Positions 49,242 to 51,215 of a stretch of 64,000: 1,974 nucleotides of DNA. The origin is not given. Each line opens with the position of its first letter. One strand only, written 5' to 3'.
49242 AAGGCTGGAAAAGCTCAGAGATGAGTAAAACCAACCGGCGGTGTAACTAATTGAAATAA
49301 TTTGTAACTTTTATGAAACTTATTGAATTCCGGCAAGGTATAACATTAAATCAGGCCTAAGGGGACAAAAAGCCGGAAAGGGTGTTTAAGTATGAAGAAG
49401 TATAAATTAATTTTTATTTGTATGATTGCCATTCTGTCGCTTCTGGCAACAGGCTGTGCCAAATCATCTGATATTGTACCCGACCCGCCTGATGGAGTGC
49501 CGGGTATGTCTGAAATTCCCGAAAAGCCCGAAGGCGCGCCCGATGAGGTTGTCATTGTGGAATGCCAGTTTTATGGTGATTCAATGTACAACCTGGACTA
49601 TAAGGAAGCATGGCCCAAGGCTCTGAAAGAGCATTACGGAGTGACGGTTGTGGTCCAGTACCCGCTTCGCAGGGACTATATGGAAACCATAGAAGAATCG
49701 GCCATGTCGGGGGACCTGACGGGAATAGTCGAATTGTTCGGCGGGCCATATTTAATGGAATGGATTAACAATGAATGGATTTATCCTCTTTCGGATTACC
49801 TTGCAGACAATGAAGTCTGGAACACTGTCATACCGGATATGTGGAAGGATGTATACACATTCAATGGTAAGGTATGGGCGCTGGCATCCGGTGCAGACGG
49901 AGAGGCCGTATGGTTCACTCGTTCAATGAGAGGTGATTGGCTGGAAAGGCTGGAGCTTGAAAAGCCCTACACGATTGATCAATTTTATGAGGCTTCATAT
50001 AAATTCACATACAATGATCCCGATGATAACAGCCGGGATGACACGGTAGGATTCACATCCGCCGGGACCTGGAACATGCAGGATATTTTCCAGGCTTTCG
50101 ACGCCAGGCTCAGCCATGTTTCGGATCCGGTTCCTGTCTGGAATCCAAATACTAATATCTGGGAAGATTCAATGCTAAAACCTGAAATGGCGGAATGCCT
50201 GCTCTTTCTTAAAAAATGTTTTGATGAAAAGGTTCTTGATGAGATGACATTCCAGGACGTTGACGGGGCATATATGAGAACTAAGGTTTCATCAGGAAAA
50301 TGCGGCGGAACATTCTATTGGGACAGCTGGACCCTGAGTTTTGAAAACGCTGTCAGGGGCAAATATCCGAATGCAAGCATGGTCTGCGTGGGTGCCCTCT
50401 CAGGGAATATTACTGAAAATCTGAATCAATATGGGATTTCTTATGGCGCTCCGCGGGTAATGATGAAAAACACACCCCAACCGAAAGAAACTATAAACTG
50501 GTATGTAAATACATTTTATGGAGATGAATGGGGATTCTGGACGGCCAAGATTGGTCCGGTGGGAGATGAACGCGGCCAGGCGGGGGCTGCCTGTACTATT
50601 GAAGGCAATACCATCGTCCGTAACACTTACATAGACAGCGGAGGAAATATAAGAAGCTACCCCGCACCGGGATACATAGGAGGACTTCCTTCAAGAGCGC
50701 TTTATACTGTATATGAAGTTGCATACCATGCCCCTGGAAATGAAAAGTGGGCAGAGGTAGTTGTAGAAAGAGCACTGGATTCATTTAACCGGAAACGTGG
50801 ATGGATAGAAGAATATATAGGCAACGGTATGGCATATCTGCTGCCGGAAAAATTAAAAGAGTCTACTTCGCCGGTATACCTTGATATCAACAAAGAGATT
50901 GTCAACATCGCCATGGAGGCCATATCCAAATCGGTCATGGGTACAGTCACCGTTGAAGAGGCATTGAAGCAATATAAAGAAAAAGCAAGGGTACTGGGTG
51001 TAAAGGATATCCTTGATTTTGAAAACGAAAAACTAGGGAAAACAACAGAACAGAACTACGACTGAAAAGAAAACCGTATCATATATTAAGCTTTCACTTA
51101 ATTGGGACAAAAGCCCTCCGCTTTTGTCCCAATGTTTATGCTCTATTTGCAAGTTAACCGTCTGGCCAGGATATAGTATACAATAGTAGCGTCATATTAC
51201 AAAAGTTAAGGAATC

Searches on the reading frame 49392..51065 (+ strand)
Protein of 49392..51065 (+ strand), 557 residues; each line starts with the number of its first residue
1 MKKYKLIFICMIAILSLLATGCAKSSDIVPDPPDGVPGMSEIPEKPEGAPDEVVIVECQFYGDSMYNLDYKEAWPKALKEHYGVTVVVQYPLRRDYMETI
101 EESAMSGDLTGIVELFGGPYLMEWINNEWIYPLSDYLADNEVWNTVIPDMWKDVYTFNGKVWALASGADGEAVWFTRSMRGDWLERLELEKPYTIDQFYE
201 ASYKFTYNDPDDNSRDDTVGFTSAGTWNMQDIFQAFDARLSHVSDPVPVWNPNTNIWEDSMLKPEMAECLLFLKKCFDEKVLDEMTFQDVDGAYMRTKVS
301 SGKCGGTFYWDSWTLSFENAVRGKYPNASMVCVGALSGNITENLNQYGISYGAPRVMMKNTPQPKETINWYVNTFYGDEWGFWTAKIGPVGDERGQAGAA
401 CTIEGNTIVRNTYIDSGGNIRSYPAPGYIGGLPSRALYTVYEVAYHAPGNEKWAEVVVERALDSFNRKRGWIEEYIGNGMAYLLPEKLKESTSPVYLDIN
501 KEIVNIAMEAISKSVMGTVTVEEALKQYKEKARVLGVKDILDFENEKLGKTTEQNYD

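Call 95: search_protein_families(library=pfam, proteins=[window:49392-51065:+], max_evalue=0.00001)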
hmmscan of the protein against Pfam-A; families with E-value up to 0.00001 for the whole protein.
window:49392-51065:+ (557 aa): 1 family
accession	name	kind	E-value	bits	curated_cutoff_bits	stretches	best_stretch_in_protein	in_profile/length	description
PF01547.30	SBP_bac_1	-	3e-07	31.2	26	1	71-373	11-298/307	Bacterial extracellular solute-binding protein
